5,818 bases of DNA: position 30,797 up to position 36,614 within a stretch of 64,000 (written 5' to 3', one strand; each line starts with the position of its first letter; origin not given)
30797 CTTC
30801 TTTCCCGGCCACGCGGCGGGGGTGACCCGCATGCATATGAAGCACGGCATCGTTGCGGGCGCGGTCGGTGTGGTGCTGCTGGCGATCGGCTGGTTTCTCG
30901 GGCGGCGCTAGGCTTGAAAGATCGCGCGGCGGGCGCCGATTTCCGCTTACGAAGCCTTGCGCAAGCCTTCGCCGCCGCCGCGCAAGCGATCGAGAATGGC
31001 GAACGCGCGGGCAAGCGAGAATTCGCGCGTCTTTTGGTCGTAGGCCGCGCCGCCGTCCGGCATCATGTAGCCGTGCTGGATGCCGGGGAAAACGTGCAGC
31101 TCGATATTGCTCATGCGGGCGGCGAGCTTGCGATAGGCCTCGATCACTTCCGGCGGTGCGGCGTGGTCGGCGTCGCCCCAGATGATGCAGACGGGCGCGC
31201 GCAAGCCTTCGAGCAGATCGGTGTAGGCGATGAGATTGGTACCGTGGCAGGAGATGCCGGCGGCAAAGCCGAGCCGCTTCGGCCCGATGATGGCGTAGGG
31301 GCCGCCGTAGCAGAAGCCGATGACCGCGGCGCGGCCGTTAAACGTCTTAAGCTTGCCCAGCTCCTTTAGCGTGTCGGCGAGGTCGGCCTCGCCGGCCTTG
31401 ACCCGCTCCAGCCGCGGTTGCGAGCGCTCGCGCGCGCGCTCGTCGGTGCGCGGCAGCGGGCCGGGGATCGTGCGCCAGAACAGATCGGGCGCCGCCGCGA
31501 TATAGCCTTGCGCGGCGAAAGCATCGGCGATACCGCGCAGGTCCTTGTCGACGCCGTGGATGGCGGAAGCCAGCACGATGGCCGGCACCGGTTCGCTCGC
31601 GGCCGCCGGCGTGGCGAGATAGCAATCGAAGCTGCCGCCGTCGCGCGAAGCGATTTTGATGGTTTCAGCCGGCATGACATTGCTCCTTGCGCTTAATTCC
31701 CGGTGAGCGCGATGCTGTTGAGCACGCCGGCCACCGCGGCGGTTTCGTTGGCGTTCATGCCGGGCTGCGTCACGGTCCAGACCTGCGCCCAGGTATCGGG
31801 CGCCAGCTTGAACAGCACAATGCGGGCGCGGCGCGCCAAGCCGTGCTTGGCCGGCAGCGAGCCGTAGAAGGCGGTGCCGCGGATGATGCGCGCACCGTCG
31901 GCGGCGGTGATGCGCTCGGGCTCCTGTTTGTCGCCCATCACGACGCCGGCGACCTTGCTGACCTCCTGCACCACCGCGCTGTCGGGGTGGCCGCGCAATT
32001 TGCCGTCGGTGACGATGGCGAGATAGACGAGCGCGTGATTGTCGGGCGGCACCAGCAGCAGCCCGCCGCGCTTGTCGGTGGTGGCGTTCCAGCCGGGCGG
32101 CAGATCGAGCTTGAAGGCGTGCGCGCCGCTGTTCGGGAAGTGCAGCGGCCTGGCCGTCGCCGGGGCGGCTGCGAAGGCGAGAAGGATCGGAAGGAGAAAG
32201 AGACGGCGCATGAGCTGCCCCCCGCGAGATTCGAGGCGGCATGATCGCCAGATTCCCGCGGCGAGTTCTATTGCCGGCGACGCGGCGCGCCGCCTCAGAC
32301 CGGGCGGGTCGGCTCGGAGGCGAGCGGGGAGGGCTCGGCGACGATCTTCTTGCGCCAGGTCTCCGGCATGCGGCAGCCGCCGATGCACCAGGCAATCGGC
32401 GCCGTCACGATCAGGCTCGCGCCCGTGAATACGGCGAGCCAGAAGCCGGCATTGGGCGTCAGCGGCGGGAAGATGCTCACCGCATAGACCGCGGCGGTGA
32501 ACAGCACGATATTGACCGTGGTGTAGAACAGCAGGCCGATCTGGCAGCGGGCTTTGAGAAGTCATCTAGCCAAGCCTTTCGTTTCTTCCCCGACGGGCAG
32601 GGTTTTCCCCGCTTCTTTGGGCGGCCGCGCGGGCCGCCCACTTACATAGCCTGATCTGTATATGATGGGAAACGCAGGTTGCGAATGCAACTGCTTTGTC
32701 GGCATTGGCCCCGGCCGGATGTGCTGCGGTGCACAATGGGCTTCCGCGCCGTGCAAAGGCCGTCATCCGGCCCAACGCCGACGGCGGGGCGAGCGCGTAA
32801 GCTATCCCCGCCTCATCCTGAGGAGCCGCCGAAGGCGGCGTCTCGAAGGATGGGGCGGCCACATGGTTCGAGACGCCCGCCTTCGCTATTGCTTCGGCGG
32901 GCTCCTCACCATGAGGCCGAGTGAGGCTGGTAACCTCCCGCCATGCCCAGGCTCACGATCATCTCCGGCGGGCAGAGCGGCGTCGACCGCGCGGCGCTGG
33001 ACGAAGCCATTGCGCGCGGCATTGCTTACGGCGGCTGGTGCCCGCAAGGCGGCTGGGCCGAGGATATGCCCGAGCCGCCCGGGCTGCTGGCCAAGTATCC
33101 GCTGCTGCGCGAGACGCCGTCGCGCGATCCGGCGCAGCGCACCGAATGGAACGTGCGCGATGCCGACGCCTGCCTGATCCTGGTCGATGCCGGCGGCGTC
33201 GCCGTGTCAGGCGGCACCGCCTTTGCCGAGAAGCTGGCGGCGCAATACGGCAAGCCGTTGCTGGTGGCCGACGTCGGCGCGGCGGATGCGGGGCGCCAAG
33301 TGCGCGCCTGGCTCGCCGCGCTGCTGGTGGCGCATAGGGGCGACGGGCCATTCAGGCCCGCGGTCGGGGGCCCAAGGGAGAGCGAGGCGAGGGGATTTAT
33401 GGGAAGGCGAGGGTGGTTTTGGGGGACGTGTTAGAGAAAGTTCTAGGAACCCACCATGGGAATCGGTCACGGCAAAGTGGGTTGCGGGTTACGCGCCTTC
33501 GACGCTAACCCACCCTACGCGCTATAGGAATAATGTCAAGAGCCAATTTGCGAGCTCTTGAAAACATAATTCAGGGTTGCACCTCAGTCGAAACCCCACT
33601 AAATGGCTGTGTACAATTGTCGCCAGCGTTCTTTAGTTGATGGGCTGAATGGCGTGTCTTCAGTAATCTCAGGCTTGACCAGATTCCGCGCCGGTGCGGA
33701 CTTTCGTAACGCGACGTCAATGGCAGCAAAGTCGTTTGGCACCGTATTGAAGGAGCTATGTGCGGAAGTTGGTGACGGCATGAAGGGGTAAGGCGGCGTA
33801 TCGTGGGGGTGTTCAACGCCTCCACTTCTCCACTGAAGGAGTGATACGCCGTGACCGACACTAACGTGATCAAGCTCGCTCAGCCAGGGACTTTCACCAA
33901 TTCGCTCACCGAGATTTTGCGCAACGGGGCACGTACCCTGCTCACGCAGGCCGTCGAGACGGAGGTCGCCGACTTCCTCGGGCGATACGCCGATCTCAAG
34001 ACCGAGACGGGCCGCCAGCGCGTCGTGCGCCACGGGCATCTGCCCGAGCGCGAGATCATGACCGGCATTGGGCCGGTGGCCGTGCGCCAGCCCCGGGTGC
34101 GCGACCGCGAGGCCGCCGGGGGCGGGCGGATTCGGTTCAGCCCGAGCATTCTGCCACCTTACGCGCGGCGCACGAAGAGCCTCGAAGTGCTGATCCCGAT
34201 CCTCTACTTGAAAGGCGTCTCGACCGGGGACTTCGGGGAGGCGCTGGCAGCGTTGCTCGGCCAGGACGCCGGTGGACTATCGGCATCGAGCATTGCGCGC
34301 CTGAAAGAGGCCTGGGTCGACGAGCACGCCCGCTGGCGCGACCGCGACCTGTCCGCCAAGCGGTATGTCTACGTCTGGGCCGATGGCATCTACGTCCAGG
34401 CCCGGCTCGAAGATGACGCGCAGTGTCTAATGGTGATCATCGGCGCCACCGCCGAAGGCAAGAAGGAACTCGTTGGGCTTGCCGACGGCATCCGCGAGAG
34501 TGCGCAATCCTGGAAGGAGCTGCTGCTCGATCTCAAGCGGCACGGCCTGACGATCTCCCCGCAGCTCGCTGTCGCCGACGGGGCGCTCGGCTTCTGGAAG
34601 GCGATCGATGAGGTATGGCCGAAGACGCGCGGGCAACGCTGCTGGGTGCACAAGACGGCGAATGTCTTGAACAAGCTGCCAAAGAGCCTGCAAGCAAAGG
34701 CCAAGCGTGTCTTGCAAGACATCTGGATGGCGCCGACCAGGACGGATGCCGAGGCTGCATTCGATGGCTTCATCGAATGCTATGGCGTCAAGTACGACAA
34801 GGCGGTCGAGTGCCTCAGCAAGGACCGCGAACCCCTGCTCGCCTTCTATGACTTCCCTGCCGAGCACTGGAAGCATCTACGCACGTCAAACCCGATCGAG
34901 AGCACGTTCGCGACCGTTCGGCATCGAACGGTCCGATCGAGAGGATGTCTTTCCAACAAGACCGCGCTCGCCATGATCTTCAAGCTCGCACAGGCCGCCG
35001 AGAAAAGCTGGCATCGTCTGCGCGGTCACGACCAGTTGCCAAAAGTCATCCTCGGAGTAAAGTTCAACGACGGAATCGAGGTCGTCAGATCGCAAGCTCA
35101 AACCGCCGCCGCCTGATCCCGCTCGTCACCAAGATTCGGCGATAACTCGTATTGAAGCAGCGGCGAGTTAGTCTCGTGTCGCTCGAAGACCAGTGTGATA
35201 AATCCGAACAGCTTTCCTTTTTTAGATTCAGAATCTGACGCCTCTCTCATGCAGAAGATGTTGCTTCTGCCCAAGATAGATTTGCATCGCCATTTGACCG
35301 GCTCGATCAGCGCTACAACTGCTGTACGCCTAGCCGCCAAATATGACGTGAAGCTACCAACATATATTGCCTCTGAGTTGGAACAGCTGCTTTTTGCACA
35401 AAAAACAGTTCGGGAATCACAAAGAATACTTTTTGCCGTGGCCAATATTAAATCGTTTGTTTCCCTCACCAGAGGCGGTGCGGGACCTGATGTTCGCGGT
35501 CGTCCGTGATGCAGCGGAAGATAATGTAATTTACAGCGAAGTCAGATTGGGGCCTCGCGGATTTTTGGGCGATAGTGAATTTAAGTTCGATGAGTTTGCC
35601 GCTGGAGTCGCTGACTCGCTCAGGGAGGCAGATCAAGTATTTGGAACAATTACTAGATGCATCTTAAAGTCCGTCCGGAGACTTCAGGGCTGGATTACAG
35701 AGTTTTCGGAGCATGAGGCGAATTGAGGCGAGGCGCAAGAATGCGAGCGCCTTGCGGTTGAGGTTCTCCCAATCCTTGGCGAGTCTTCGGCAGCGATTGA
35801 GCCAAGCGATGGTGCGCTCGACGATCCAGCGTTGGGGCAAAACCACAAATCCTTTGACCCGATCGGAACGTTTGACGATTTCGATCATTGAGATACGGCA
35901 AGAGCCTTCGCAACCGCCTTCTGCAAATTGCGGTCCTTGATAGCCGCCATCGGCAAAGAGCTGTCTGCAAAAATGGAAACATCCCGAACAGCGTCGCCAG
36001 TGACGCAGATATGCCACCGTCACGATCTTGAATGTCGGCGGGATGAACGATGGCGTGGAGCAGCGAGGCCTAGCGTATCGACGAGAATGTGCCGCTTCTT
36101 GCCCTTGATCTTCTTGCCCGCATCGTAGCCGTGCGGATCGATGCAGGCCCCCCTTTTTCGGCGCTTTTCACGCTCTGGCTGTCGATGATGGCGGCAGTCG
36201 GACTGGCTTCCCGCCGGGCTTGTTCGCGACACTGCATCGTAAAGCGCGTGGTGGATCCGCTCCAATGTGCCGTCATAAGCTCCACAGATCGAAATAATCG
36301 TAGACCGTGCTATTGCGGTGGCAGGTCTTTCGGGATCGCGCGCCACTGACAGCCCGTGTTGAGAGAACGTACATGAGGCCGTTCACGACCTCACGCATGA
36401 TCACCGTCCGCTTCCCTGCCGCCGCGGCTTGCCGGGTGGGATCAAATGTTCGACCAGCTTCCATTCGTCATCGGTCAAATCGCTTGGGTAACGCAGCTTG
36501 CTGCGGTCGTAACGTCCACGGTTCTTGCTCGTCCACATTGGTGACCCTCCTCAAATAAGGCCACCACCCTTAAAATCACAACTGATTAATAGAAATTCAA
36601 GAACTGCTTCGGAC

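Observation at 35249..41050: Hidden two-gene operon: adenosine deaminase plus 2TM-GAF membrane protein, a candidate undescribed nucleotide-signalling defence system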

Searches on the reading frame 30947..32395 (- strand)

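Call 48: search_protein_families(library=pfam, proteins=[window:30947-32395:-], max_evalue=0.001)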
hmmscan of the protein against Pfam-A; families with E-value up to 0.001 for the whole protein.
window:30947-32395:- (482 aa): 1 family
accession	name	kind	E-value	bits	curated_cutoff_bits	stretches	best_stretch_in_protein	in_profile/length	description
PF01738.24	DLH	-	4.7e-29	102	21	1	256-468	1-213/217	Dienelactone hydrolase family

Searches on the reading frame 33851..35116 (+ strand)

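Call 48: search_protein_families(library=pfam, proteins=[window:33851-35116:+], max_evalue=0.001)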
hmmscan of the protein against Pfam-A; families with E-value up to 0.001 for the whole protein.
window:33851-35116:+ (421 aa): 2 families
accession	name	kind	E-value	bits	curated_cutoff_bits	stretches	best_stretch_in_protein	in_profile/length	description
PF00872.24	Transposase_mut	-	2.1e-62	211.7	21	1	17-387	20-376/379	Transposase, Mutator family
PF10551.15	MULE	-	9.5e-05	23.2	27.6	1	189-269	13-97/99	MULE transposase domain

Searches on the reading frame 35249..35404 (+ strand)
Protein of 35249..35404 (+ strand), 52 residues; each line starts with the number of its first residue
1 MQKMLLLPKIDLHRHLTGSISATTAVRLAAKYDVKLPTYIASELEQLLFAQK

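Call 8: search_protein_families(library=pfam, proteins=[window:35249-35404:+], max_evalue=1)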
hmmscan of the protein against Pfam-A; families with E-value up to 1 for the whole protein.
window:35249-35404:+ (52 aa): 1 family
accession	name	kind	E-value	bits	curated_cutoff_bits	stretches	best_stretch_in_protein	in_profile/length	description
PF00962.28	A_deaminase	-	7.5e-08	32.3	27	1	8-49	1-42/330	Adenosine deaminase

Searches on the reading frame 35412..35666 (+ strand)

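Call 8: search_protein_families(library=pfam, proteins=[window:35412-35666:+], max_evalue=1)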
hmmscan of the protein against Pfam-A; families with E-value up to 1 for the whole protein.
window:35412-35666:+ (85 aa): 1 family
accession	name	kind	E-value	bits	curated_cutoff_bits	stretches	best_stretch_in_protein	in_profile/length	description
PF00962.28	A_deaminase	-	1.4e-09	37.9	27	1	5-84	52-130/330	Adenosine deaminase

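Call 9: search_protein_families(library=padloc, proteins=[window:35412-35666:+], max_evalue=1)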
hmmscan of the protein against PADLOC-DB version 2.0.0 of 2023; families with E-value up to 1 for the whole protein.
window:35412-35666:+ (85 aa): 1 family
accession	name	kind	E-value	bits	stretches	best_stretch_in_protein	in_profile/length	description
PDLC01908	CARF5--CARF_ADA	-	0.0012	15.8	1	16-75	325-383/605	-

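Call 10: search_protein_families(library=ncbifam, proteins=[window:35412-35666:+], max_evalue=1)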
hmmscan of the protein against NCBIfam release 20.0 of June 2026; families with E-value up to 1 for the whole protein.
window:35412-35666:+ (85 aa): 6 families
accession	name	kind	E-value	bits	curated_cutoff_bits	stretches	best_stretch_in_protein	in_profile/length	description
TIGR01430.1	aden_deam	equivalog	2.4e-07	30.1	216.55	1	15-85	61-130/323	adenosine deaminase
NF006848.0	PRK09358.1-3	equivalog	1.1e-05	24.9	426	1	14-84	59-129/325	adenosine deaminase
NF006847.0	PRK09358.1-2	equivalog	0.00028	19.8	412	1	20-75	81-135/364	adenosine deaminase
NF006854.0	PRK09358.3-1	equivalog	0.0017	17.5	530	1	17-84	74-140/344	adenosine deaminase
NF006850.0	PRK09358.1-6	equivalog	0.0062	15.4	419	1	23-85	74-135/334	adenosine deaminase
NF006846.0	PRK09358.1-1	equivalog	0.071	12.1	459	1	19-80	72-133/333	adenosine deaminase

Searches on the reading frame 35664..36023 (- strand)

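Call 93: search_protein_families(library=pfam, proteins=[window:35664-36023:-], max_evalue=0.01)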
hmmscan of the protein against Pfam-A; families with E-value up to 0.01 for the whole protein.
window:35664-36023:- (119 aa): 2 families
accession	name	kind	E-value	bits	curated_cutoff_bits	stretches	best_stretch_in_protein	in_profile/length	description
PF01609.27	DDE_Tnp_1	-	4.4e-12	46.6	23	1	22-102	80-198/200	Transposase DDE domain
PF13586.12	DDE_Tnp_1_2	-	3.9e-08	34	29.2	1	23-106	2-86/86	Transposase DDE domain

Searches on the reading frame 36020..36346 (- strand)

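Call 93: search_protein_families(library=pfam, proteins=[window:36020-36346:-], max_evalue=0.01)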
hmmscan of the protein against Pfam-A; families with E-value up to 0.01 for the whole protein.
window:36020-36346:- (108 aa): 1 family
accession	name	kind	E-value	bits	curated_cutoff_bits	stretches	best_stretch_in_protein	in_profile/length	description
PF01609.27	DDE_Tnp_1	-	0.0034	17.6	23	1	52-93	20-46/200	Transposase DDE domain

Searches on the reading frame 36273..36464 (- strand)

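Call 93: search_protein_families(library=pfam, proteins=[window:36273-36464:-], max_evalue=0.01)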
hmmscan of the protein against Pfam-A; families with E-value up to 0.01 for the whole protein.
window:36273-36464:- (63 aa): 1 family
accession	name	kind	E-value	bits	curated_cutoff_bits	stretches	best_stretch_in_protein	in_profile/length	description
PF13340.11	DUF4096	-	6.2e-05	23.6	34.3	1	11-62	17-67/76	Putative transposase of IS4/5 family (DUF4096)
